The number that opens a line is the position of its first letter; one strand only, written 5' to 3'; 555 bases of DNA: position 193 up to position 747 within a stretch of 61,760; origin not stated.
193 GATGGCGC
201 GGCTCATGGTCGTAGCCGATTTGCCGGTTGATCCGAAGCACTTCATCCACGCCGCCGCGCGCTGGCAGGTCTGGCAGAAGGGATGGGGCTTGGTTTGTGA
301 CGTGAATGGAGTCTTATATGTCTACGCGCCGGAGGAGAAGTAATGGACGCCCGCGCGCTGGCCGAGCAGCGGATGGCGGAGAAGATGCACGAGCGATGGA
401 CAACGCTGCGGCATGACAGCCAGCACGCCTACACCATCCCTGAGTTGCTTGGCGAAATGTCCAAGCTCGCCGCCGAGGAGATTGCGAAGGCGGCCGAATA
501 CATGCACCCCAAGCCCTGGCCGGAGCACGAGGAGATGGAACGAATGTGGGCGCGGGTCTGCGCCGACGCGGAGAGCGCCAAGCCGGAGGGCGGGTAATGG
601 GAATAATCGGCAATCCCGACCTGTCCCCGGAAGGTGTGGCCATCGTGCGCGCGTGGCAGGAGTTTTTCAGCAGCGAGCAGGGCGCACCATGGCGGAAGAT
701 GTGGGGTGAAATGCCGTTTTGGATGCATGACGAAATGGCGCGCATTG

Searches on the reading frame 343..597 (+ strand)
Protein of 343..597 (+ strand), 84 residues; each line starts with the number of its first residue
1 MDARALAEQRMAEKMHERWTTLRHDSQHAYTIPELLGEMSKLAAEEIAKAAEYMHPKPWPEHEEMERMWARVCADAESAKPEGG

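Call 30: find_encoding_contigs(protein=window:343-597:+, flank=1300, max_places=10)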
Protein window:343-597:+ (84 aa): 24 contigs read that carry it; 10 places shown.
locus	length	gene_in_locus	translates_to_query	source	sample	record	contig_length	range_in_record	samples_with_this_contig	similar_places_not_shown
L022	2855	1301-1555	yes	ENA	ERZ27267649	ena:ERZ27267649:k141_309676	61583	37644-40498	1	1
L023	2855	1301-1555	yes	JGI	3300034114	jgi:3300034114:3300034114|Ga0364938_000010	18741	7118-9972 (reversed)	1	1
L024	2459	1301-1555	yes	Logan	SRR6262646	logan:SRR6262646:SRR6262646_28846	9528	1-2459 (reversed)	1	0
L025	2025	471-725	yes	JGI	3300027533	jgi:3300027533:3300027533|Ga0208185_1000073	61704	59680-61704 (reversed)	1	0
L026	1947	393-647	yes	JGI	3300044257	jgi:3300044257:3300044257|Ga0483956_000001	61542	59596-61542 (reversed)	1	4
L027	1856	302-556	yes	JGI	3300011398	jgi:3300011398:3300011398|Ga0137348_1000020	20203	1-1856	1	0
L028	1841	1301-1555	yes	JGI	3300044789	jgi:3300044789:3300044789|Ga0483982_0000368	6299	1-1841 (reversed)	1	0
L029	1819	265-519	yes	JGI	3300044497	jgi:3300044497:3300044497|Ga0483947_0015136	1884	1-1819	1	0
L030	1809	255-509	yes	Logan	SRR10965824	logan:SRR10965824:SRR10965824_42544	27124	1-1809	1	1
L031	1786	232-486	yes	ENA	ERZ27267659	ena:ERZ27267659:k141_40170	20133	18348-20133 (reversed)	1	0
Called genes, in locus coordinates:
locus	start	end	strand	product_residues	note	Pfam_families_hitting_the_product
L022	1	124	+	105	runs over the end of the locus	-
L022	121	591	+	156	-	PF10686:YAcAr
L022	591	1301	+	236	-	-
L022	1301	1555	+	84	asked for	-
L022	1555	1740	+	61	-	-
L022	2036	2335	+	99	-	-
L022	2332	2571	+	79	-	-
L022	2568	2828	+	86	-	-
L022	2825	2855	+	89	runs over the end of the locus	-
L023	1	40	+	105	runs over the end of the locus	-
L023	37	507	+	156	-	PF10686:YAcAr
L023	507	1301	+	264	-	-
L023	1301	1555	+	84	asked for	-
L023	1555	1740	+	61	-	-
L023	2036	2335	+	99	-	-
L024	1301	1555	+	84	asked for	-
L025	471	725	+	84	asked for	-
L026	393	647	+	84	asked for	-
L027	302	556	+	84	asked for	-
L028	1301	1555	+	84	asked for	-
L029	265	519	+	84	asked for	-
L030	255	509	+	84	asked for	-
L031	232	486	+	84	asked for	-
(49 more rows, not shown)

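Call 60: search_protein_families(library=padloc, proteins=[window:343-597:+], max_evalue=0.01)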
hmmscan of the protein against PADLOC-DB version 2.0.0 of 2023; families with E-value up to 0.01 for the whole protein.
window:343-597:+ (84 aa): 0 families
